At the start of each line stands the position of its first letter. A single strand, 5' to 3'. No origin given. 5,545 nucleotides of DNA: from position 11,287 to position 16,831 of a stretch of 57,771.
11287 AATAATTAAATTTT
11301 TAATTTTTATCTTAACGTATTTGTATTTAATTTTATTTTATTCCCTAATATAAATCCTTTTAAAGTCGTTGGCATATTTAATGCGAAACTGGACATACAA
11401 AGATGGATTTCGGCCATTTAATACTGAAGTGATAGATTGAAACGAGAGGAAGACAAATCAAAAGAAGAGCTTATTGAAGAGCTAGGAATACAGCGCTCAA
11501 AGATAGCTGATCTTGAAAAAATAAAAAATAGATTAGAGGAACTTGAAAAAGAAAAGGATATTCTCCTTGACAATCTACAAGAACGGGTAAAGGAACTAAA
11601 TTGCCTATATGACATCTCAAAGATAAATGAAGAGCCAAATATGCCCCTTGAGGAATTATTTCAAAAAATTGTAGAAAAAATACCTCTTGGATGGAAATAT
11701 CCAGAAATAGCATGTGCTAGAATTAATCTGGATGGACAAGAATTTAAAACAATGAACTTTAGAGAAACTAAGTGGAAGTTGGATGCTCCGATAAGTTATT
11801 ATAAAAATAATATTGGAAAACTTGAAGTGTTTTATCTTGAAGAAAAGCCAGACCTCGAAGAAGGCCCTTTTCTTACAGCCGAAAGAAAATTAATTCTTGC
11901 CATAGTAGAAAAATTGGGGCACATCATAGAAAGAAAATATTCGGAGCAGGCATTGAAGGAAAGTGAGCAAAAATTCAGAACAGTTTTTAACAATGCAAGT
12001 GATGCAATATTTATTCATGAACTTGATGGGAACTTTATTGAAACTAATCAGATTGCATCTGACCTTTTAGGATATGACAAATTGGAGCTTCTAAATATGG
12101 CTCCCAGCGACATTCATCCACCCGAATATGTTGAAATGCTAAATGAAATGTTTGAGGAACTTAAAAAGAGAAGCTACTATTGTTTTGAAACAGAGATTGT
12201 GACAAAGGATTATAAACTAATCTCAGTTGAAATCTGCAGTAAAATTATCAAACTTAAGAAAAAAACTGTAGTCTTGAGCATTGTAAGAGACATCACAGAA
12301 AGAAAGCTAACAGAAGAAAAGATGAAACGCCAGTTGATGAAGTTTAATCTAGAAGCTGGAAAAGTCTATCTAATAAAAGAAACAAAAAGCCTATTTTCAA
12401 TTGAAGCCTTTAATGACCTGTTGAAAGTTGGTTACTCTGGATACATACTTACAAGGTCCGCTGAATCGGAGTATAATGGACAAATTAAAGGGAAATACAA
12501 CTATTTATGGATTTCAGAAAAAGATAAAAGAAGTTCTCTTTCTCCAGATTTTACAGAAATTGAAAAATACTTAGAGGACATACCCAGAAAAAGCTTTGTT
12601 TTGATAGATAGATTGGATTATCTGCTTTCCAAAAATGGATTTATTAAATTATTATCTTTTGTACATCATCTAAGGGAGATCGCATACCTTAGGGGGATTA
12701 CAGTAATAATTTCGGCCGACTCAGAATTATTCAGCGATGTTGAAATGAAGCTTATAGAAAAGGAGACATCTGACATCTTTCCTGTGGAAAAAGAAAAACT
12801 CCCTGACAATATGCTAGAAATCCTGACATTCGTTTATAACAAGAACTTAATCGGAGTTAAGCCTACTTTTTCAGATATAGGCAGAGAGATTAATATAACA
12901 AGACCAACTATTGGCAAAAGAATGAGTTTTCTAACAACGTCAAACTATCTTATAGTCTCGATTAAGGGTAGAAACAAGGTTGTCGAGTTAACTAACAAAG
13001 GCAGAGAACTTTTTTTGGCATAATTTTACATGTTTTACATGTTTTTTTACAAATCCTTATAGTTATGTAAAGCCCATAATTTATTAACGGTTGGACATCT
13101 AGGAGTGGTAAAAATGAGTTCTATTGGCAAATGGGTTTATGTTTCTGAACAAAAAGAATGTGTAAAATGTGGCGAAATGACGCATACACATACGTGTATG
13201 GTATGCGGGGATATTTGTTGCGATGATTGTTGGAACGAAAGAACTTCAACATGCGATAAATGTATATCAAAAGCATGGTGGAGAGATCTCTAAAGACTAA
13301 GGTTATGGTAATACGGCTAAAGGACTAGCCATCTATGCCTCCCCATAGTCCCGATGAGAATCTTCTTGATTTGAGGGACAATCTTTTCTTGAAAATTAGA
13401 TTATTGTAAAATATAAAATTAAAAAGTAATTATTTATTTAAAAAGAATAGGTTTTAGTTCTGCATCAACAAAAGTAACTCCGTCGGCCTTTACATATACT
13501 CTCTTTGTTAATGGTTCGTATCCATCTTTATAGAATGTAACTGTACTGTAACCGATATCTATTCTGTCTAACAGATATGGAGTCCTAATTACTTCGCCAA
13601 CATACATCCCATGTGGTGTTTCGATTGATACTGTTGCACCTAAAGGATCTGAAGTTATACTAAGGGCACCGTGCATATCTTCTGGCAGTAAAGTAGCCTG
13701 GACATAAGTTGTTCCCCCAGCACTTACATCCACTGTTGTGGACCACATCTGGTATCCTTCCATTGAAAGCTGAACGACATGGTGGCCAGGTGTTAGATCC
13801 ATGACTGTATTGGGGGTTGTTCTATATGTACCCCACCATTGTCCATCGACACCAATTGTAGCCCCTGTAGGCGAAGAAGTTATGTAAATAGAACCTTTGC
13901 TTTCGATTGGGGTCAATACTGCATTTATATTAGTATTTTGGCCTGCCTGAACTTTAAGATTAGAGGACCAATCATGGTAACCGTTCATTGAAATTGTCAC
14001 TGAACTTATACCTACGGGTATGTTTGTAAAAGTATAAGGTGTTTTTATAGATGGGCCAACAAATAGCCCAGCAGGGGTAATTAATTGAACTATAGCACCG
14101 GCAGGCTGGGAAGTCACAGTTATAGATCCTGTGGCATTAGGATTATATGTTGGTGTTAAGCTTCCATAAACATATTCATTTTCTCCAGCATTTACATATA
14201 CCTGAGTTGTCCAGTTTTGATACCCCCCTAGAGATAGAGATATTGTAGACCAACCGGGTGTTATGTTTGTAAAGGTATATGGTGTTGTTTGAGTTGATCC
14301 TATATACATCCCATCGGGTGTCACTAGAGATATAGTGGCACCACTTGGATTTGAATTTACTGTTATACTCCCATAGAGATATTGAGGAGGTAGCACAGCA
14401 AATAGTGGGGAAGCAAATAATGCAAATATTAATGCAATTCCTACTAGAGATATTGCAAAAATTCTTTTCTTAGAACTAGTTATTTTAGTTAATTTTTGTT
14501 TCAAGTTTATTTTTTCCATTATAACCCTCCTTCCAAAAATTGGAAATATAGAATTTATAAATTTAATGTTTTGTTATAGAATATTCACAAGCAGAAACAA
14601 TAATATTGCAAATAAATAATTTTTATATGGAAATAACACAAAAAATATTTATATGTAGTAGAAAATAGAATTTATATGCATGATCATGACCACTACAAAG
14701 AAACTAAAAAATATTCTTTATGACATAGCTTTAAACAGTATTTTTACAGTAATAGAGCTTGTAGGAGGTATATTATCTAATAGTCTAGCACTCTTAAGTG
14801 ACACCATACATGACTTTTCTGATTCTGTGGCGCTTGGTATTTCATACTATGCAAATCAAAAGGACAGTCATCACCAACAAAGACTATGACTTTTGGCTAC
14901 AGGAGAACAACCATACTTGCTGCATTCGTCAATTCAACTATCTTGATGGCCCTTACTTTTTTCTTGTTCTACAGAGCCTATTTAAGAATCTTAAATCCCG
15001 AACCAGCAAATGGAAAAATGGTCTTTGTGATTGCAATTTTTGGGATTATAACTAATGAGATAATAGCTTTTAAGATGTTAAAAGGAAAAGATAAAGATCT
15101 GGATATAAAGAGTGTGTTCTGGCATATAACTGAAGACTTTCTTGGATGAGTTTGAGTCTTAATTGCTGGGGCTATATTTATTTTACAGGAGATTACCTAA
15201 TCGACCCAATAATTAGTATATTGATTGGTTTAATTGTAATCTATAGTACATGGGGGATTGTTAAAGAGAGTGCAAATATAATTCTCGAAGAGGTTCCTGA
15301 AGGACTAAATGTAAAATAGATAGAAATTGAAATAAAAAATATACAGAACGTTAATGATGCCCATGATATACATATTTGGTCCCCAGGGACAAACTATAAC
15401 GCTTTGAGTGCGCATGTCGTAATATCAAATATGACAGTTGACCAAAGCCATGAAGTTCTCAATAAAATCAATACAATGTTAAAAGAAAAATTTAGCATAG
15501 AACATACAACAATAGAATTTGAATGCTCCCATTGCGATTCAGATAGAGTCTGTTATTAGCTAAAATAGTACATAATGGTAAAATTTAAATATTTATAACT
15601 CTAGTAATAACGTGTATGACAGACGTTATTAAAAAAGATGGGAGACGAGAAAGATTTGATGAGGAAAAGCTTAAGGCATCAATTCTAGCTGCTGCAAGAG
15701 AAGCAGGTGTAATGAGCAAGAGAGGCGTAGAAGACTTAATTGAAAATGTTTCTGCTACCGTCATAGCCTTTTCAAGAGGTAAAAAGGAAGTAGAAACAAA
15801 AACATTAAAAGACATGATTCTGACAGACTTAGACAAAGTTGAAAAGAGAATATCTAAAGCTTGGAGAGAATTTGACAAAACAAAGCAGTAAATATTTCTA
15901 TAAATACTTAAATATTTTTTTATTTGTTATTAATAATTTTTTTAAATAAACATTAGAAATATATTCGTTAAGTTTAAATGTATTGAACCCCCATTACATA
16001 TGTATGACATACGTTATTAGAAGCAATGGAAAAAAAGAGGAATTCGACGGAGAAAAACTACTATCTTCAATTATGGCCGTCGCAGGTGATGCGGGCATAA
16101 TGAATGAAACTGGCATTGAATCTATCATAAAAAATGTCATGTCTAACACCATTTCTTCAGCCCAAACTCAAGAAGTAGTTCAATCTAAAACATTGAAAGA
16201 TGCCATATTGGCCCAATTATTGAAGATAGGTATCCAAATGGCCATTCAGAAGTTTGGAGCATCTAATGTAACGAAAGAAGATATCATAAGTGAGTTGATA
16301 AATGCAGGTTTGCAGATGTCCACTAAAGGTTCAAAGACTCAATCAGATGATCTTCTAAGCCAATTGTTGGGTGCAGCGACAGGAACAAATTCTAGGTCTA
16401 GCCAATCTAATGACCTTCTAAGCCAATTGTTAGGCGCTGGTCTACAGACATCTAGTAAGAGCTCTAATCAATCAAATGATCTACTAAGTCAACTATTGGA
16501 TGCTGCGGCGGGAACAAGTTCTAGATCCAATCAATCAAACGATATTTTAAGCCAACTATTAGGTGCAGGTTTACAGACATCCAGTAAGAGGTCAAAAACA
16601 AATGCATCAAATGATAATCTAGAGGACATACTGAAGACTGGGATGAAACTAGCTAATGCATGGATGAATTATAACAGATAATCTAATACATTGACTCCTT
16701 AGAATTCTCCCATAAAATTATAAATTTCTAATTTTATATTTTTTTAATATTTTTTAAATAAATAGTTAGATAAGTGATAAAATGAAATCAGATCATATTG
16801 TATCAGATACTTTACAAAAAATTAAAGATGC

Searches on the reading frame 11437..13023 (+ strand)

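Call 48: search_protein_families(library=pfam, proteins=[window:11437-13023:+], max_evalue=0.0001)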
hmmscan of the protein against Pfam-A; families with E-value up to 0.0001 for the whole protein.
window:11437-13023:+ (528 aa): 4 families
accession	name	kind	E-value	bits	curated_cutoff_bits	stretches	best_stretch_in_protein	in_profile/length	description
PF05763.18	DUF835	-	3.3e-19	69.4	33.1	1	318-443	5-135/136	Protein of unknown function (DUF835)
PF13426.13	PAS_9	-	4.4e-11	43.4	27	1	188-288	1-103/103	PAS domain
PF13188.13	PAS_8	-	9.5e-06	25.8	21.8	1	178-219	1-42/65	PAS domain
PF00989.32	PAS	-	1.9e-05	25.1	22.6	1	179-286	2-113/113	PAS fold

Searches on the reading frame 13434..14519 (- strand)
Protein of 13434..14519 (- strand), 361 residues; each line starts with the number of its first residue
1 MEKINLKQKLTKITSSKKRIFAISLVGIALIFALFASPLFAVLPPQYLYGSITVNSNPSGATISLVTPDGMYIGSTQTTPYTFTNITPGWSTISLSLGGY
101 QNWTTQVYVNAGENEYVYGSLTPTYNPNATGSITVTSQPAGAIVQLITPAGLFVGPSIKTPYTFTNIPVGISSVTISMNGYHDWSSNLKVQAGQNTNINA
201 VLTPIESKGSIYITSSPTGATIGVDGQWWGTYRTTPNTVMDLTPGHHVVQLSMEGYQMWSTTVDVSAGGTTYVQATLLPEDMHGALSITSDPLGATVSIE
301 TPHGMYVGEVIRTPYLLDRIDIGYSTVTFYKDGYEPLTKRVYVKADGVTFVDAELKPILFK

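Call 48: search_protein_families(library=pfam, proteins=[window:13434-14519:-], max_evalue=0.0001)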
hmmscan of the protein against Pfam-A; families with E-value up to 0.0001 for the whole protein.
window:13434-14519:- (361 aa): 5 families
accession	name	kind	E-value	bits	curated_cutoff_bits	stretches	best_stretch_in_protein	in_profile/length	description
PF08308.17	PEGA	-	3.5e-53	177.8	20.8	4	209-279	2-69/71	PEGA domain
PF13620.12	CarboxypepD_reg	-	1.8e-17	63.9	32.3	1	162-203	40-82/82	Carboxypeptidase regulatory-like domain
PF13715.12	CarbopepD_reg_2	-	1.4e-08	35.1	32.2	0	162-203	36-77/88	CarboxypepD_reg-like domain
PF11008.14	DUF2846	-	2.1e-08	34.5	34.3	0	67-118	27-77/92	Protein of unknown function (DUF2846)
PF20608.4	Phage_tube_C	-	1.3e-05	25.9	24.1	0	238-266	51-79/82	Phage tail tube protein C-terminal domain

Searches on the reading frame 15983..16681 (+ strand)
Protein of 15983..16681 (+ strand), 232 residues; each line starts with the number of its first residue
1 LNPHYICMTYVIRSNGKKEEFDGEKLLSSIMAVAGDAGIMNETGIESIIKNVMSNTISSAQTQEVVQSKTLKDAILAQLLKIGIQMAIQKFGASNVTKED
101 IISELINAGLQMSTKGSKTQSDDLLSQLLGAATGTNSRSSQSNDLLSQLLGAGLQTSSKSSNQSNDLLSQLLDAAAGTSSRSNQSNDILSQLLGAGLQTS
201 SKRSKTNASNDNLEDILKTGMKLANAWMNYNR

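Call 48: search_protein_families(library=pfam, proteins=[window:15983-16681:+], max_evalue=0.0001)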
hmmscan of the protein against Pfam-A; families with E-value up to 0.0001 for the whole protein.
window:15983-16681:+ (232 aa): 1 family
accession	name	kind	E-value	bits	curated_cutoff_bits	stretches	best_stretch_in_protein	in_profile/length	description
PF03477.21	ATP-cone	-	2.8e-06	28.2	25.8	1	10-81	2-69/88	ATP cone domain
